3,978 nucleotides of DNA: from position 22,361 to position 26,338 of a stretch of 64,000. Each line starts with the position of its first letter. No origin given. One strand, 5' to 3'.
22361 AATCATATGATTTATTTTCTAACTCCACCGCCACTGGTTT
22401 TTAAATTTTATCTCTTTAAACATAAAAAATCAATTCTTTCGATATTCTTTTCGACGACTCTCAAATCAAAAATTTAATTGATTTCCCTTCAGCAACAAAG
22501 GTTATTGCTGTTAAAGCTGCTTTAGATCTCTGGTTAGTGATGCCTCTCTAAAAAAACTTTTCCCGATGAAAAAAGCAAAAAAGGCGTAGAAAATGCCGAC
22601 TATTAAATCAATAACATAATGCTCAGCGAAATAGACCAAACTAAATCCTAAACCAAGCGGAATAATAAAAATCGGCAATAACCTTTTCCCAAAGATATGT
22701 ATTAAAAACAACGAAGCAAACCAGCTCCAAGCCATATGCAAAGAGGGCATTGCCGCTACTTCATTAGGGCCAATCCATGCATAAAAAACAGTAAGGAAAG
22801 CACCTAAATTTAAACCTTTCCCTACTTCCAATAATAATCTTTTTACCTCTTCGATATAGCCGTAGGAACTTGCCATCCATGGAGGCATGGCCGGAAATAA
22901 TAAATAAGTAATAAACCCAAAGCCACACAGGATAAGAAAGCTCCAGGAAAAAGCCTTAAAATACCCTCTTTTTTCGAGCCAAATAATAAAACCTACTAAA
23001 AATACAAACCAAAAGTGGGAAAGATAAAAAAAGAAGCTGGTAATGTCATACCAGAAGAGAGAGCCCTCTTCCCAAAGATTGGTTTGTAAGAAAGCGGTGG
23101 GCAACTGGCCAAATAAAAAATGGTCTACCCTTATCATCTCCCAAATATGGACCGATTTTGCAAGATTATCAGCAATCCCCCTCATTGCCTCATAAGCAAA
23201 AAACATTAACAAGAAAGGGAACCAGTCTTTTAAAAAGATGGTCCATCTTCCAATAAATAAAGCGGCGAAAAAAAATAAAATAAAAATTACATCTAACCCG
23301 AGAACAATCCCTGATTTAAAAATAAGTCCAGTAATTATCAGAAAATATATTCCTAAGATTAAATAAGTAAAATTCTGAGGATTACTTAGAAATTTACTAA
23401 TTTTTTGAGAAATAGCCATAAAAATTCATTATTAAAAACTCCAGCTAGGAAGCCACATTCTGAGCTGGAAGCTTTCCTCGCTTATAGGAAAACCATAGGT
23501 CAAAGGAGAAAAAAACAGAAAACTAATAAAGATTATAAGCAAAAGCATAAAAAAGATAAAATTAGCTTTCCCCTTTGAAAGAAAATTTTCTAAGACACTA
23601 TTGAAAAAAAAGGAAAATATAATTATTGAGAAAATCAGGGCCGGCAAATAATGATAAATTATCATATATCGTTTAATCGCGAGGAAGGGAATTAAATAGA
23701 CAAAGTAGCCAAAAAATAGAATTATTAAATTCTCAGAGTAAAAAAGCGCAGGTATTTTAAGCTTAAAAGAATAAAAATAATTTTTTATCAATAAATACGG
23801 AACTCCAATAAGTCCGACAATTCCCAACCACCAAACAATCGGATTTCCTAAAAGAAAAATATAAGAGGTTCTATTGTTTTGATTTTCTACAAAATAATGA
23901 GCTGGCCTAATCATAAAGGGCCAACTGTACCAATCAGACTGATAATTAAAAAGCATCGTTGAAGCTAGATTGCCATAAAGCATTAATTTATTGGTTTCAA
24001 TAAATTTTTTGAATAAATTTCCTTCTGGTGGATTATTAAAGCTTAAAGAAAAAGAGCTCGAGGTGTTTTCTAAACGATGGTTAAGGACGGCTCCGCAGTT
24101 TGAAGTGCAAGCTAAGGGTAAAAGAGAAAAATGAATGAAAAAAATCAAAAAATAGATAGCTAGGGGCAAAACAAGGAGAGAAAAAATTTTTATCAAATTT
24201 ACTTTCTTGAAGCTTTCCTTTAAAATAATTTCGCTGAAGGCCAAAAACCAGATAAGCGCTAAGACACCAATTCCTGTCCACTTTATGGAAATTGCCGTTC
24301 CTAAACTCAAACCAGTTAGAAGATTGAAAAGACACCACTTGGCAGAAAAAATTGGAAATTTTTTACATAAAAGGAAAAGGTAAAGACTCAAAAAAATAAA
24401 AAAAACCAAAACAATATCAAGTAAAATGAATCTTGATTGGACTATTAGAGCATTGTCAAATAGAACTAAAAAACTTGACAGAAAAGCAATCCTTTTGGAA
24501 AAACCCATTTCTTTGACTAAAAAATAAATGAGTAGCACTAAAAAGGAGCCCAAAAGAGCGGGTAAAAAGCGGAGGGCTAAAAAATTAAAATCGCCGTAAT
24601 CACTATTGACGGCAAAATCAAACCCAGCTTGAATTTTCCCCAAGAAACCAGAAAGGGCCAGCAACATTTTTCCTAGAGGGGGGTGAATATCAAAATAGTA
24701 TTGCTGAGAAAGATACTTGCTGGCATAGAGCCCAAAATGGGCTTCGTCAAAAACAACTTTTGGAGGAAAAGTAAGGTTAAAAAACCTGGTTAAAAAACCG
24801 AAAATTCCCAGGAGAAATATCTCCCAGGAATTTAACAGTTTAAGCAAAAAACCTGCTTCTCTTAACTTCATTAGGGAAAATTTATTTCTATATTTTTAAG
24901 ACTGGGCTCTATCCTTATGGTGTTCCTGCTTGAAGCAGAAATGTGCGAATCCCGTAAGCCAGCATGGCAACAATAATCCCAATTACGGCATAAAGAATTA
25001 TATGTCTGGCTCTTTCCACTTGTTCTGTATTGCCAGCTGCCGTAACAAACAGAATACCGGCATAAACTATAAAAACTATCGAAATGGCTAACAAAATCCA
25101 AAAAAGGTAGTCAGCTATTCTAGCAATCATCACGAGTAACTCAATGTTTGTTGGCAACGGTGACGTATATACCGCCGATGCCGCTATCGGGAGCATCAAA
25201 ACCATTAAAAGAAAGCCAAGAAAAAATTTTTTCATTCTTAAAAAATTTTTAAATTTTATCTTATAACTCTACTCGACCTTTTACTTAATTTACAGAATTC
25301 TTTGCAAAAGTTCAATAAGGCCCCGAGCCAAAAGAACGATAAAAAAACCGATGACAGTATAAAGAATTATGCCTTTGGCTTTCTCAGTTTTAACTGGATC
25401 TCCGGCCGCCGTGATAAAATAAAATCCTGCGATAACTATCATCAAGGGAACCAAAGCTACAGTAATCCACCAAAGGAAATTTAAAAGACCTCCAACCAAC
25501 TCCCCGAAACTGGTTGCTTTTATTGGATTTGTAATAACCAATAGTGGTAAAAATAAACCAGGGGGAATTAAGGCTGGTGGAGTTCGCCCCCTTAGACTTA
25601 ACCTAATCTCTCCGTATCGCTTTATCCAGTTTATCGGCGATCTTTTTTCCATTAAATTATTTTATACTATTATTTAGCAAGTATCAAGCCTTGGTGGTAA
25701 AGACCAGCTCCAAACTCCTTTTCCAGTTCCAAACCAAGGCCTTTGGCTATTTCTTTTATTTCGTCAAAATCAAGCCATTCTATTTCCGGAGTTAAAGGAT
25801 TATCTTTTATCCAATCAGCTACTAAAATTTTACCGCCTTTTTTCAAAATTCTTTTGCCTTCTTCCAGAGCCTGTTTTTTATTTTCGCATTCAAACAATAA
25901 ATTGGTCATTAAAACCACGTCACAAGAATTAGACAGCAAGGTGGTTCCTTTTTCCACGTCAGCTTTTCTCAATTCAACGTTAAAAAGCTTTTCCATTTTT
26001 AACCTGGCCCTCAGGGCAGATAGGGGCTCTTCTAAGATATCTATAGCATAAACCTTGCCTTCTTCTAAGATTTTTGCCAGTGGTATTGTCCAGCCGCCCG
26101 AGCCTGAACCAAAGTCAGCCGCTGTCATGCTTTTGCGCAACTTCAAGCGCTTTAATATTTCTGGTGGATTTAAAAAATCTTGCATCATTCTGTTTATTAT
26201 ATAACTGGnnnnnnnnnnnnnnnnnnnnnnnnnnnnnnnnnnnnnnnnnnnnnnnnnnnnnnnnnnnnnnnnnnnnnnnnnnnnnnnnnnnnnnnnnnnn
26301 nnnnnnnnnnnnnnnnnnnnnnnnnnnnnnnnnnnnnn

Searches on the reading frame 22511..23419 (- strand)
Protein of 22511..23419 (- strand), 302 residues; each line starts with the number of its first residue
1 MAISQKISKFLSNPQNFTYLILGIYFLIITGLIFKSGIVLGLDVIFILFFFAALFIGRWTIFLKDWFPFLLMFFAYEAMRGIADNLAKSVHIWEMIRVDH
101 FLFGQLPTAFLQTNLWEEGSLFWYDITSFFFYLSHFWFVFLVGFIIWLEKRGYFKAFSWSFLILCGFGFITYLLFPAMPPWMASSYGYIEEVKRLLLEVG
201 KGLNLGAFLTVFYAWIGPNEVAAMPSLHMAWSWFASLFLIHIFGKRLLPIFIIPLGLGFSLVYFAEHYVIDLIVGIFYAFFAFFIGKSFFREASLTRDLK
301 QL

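Call 77: search_protein_families(library=pfam, proteins=[window:22511-23419:-], max_evalue=0.00001)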
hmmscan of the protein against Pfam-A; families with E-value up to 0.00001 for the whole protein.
window:22511-23419:- (302 aa): 2 families
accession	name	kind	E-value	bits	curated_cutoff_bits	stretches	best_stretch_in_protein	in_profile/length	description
PF14378.12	PAP2_3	-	2.3e-26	93.2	27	1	95-283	3-188/190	PAP2 superfamily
PF01569.27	PAP2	-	9e-06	25.9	27.2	1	222-288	49-123/130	PAP2 superfamily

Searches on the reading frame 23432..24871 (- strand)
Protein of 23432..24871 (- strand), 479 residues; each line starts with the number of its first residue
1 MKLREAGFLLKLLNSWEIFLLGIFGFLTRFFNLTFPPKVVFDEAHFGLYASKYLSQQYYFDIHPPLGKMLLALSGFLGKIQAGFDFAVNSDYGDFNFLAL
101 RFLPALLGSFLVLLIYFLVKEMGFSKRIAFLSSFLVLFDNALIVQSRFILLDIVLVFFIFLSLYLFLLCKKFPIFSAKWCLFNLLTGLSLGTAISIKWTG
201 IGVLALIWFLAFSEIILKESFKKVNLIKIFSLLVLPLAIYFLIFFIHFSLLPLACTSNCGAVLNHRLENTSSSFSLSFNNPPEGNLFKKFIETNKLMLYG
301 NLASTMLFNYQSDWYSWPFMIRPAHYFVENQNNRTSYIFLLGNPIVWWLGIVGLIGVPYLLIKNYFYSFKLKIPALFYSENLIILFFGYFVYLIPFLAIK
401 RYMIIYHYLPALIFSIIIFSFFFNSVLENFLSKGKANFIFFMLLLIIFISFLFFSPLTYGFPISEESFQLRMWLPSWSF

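Call 77: search_protein_families(library=pfam, proteins=[window:23432-24871:-], max_evalue=0.00001)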
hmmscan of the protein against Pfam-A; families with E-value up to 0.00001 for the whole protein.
window:23432-24871:- (479 aa): 2 families
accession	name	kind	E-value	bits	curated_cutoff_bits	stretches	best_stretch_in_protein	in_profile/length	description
PF02366.24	PMT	-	3.3e-60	204.1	22.7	1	21-251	3-244/245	Dolichyl-phosphate-mannose-protein mannosyltransferase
PF16192.10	PMT_4TMC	-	3.8e-37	128.2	32.4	1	287-477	2-202/202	C-terminal four TMM region of protein-O-mannosyltransferase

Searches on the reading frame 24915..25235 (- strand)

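Call 77: search_protein_families(library=pfam, proteins=[window:24915-25235:-], max_evalue=0.00001)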
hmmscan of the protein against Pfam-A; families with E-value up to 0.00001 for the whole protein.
window:24915-25235:- (106 aa): 1 family
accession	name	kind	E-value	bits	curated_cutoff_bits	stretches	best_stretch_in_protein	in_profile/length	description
PF18895.5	T4SS_pilin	-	1.1e-09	38.6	26.6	1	37-99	9-70/71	Type IV secretion system pilin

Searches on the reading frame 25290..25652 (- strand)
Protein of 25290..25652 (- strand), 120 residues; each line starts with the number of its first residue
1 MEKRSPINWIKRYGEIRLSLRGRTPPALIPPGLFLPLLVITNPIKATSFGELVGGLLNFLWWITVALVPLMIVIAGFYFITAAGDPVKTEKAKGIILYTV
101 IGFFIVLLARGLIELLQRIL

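Call 77: search_protein_families(library=pfam, proteins=[window:25290-25652:-], max_evalue=0.00001)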
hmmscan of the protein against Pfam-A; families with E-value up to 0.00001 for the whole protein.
window:25290-25652:- (120 aa): 1 family
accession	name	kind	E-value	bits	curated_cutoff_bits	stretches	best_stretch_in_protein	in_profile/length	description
PF18895.5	T4SS_pilin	-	4.7e-11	43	26.6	1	47-115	3-70/71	Type IV secretion system pilin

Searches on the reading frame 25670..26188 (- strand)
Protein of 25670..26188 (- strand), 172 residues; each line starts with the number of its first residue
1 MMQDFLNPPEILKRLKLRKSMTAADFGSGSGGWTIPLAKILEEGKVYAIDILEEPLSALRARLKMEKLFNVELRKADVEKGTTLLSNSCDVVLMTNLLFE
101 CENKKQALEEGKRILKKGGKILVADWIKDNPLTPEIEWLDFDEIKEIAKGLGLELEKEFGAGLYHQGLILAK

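Call 77: search_protein_families(library=pfam, proteins=[window:25670-26188:-], max_evalue=0.00001)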
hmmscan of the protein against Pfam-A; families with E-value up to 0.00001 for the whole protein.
window:25670-26188:- (172 aa): 8 families
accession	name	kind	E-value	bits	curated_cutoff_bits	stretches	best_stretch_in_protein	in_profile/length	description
PF08241.18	Methyltransf_11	-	1e-16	61.8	21.2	1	25-122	2-94/95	Methyltransferase domain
PF13847.12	Methyltransf_31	-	1e-15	58.1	27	1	18-128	2-114/145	Methyltransferase domain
PF13649.12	Methyltransf_25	-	1.9e-15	57.7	27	1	25-119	3-97/97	Methyltransferase domain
PF08242.18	Methyltransf_12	-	1.7e-11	45.1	30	1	25-121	2-98/98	Methyltransferase domain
PF01209.24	Ubie_methyltran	-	8.3e-10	38.8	20.1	1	14-125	42-153/233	ubiE/COQ5 methyltransferase family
PF01728.25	FtsJ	-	1.2e-07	32.2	24.1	1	10-94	11-97/181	FtsJ-like methyltransferase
PF13489.12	Methyltransf_23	-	5.9e-07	29.8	27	1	12-129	13-122/164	Methyltransferase domain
PF05175.20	MTS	-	7.2e-06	26.2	23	1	12-123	24-138/170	Methyltransferase small domain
